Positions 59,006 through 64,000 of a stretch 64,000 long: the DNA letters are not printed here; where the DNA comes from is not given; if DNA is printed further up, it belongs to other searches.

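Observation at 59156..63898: VIT-vWA module fused to the N-terminus of a TonB-dependent-type plug and barrel in one 1580-aa protein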

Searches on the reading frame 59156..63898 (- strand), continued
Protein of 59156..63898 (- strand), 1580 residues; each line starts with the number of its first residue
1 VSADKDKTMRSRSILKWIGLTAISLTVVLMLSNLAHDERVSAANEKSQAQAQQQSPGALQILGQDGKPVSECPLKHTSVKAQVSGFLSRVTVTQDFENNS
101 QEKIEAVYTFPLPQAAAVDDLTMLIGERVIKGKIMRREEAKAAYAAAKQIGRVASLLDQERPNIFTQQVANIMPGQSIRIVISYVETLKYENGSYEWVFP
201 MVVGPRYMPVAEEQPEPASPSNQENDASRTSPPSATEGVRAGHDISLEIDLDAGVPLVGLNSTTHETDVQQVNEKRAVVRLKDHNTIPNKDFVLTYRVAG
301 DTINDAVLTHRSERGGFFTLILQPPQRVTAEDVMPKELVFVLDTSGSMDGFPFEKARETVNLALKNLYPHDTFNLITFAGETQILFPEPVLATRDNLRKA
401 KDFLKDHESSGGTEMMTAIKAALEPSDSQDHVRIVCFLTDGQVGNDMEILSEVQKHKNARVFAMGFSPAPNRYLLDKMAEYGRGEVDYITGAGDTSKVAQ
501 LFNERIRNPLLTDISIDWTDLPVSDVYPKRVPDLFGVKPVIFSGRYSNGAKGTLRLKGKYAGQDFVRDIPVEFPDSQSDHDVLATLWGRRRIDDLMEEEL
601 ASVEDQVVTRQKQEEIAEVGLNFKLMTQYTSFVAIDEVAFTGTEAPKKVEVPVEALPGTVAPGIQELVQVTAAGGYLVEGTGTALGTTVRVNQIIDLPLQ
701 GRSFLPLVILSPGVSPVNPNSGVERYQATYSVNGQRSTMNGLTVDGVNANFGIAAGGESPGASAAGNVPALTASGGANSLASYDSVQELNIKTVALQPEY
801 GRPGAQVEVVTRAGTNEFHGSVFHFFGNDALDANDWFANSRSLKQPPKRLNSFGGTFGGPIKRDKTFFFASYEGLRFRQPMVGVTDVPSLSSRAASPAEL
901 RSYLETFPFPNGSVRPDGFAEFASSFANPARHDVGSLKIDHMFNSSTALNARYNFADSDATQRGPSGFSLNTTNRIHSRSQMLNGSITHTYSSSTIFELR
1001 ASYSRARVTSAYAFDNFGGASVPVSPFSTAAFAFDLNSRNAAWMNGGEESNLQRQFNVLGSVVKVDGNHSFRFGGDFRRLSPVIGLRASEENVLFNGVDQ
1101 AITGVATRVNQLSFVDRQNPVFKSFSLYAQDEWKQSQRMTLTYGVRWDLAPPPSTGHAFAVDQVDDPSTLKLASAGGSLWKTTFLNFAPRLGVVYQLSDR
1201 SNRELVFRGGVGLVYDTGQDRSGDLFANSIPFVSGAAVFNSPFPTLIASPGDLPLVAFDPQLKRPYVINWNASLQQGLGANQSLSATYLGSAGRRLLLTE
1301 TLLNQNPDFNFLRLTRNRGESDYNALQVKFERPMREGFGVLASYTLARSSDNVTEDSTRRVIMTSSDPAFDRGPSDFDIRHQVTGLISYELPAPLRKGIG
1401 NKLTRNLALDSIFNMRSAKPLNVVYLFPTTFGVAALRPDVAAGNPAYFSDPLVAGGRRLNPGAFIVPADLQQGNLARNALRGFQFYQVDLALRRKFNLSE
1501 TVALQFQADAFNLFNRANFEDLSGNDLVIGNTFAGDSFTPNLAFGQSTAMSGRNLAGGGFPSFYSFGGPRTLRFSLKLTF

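Call 8: search_solved_structures(query=window:59156-63898:-, max_evalue=0.01, show_alignments=0)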
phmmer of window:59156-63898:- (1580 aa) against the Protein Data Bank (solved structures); distinct sequences matched with E-value up to 0.01: 18.
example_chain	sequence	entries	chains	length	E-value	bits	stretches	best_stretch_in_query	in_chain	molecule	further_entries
11jf_P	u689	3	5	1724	7.2e-31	110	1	71-637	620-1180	Protein mono-ADP-ribosyltransferase PARP4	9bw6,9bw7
9c4f_I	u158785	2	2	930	4.7e-29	103.9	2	326-634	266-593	Inter-alpha-trypsin inhibitor heavy chain H4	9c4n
6fpy_A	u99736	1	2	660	5e-15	57.4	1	287-556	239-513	Inter-alpha-trypsin inhibitor heavy chain H1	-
6fpz_A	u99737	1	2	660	6.4e-14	53.8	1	287-556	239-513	Inter-alpha-trypsin inhibitor heavy chain H1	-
8s05_A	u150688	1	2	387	5.1e-05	24.3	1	312-498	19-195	Conserved protein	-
6jp8_F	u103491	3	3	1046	0.00098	20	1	334-465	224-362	Voltage-dependent calcium channel subunit alpha-2/delta-1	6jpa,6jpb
8eog_D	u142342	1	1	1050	0.00098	20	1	334-465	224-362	Voltage-dependent calcium channel subunit alpha-2/delta-1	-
8hlp_F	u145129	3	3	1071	0.001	20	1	334-465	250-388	Voltage-dependent calcium channel subunit alpha-2/delta-1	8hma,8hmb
9vlg_A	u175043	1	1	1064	0.001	20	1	334-465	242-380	Isoform 2 of Voltage-dependent calcium channel subunit alpha-2/delta-1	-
7xlq_D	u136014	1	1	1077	0.001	20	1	334-465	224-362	Voltage-dependent calcium channel subunit alpha-2/delta-1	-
6jp5_F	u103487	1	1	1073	0.001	20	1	334-465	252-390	Voltage-dependent calcium channel subunit alpha-2/delta-1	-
7mix_D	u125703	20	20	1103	0.001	19.9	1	334-465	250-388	Voltage-dependent calcium channel subunit alpha-2/delta-1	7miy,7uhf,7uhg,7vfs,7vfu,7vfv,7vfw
8if3_A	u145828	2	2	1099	0.001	19.9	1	334-465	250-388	Voltage-dependent calcium channel subunit alpha-2/delta-1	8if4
8x90_B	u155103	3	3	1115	0.0011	19.9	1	334-465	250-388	Voltage-dependent calcium channel subunit alpha-2/delta-1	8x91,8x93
7jpk_F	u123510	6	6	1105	0.0011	19.9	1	334-465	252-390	Voltage-dependent calcium channel subunit alpha-2/delta-1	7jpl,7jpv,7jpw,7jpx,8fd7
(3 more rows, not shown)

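Call 9: find_encoding_contigs(protein=P0001, flank=10000, max_places=3)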
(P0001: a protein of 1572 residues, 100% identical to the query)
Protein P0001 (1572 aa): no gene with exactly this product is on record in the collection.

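Call 12: find_encoding_contigs(protein=window:59156-63898:-, flank=10000, max_places=3)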
Protein window:59156-63898:- (1580 aa): no gene with exactly this product is on record in the collection.

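Call 13: find_encoding_contigs(protein=P0004, flank=10000, max_places=2)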
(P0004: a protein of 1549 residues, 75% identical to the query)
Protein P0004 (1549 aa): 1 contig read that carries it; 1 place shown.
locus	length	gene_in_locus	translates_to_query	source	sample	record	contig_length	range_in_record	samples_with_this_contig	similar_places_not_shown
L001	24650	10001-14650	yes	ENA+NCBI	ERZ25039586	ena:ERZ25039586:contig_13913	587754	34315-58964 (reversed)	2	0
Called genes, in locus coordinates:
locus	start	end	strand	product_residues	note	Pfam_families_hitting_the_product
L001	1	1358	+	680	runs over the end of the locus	-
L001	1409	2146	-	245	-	PF13620:CarboxypepD_reg (faint)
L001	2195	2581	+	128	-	-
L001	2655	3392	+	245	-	PF01186:Lysyl_oxidase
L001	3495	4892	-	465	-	PF07690:MFS_1, PF00083:Sugar_tr, PF07690:MFS_1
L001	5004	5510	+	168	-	PF05163:DinB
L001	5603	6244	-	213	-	PF24675:NpmA, PF13847:Methyltransf_31, PF02390:Methyltransf_4, PF13649:Methyltransf_25 (weak)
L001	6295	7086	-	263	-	PF00106:adh_short, PF08659:KR, PF13460:NAD_binding_10 (weak), PF13561:adh_short_C2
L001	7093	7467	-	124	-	PF07883:Cupin_2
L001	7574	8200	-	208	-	PF04542:Sigma70_r2, PF08281:Sigma70_r4_2, PF04545:Sigma70_r4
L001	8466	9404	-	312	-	PF18914:DUF5666 (weak), PF00691:OmpA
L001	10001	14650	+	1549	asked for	PF08487:VIT, PF13757:VIT_2, PF00092:VWA, PF13519:VWA_2, PF13768:VWA_3, PF25183:OMP_b-brl_4, PF00593:TonB_dep_Rec_b-barrel, PF25183:OMP_b-brl_4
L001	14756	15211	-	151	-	PF08327:AHSA1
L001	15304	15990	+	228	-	-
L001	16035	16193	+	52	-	PF00498:FHA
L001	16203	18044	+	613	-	PF00905:Transpeptidase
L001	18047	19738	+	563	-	PF01098:FTSW_RODA_SPOVE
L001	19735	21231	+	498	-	PF00481:PP2C, PF13672:PP2C_2, PF07228:SpoIIE (weak)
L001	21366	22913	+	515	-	PF00069:Pkinase, PF07714:PK_Tyr_Ser-Thr, PF03109:ABC1 (weak), PF08239:SH3_3 (weak)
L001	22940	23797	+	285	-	PF12401:FhaA_N (weak), PF16697:Yop-YscD_cpl (weak), PF00498:FHA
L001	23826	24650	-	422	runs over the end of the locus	PF13487:HD_5, PF01966:HD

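Call 14: find_encoding_contigs(protein=P0080, flank=10000, max_places=2)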
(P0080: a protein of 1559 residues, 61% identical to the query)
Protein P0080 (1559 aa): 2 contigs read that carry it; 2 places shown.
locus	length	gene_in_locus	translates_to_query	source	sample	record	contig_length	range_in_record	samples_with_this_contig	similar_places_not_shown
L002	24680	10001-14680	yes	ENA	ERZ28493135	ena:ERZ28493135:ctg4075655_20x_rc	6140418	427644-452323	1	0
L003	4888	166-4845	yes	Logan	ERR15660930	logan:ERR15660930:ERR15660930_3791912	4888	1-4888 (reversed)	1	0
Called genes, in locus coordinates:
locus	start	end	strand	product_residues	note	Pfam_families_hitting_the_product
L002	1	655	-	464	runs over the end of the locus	PF07690:MFS_1, PF00083:Sugar_tr, PF03137:OATP (faint), PF13347:MFS_2, PF07690:MFS_1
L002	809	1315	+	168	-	PF05163:DinB, PF12867:DinB_2 (weak)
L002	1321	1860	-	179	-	PF00210:Ferritin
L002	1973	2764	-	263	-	PF00106:adh_short, PF08659:KR, PF23441:SDR, PF13460:NAD_binding_10 (faint), PF13561:adh_short_C2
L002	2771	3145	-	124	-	PF07883:Cupin_2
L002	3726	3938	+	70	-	-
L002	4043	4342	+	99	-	-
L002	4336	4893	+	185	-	PF08388:GIIM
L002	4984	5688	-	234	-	PF12645:HTH_16 (faint), PF04542:Sigma70_r2, PF08281:Sigma70_r4_2, PF04545:Sigma70_r4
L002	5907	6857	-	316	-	PF18914:DUF5666 (weak), PF00691:OmpA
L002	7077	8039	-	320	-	PF05559:DUF763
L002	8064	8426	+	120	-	-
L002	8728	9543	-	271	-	-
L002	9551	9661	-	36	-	-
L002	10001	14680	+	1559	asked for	PF08487:VIT, PF13757:VIT_2, PF00092:VWA, PF13519:VWA_2, PF13768:VWA_3, PF25183:OMP_b-brl_4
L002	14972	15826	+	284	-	PF16697:Yop-YscD_cpl, PF00498:FHA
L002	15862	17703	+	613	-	PF00905:Transpeptidase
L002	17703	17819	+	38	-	-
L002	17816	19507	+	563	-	PF01098:FTSW_RODA_SPOVE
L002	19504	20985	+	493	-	PF00481:PP2C, PF13672:PP2C_2, PF07228:SpoIIE (weak)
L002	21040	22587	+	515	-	PF00069:Pkinase, PF07714:PK_Tyr_Ser-Thr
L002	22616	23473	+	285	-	PF12401:FhaA_N (weak), PF00498:FHA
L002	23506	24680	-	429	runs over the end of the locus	PF13487:HD_5, PF01966:HD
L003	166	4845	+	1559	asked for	PF08487:VIT, PF13757:VIT_2, PF00092:VWA, PF13519:VWA_2, PF13768:VWA_3, PF25183:OMP_b-brl_4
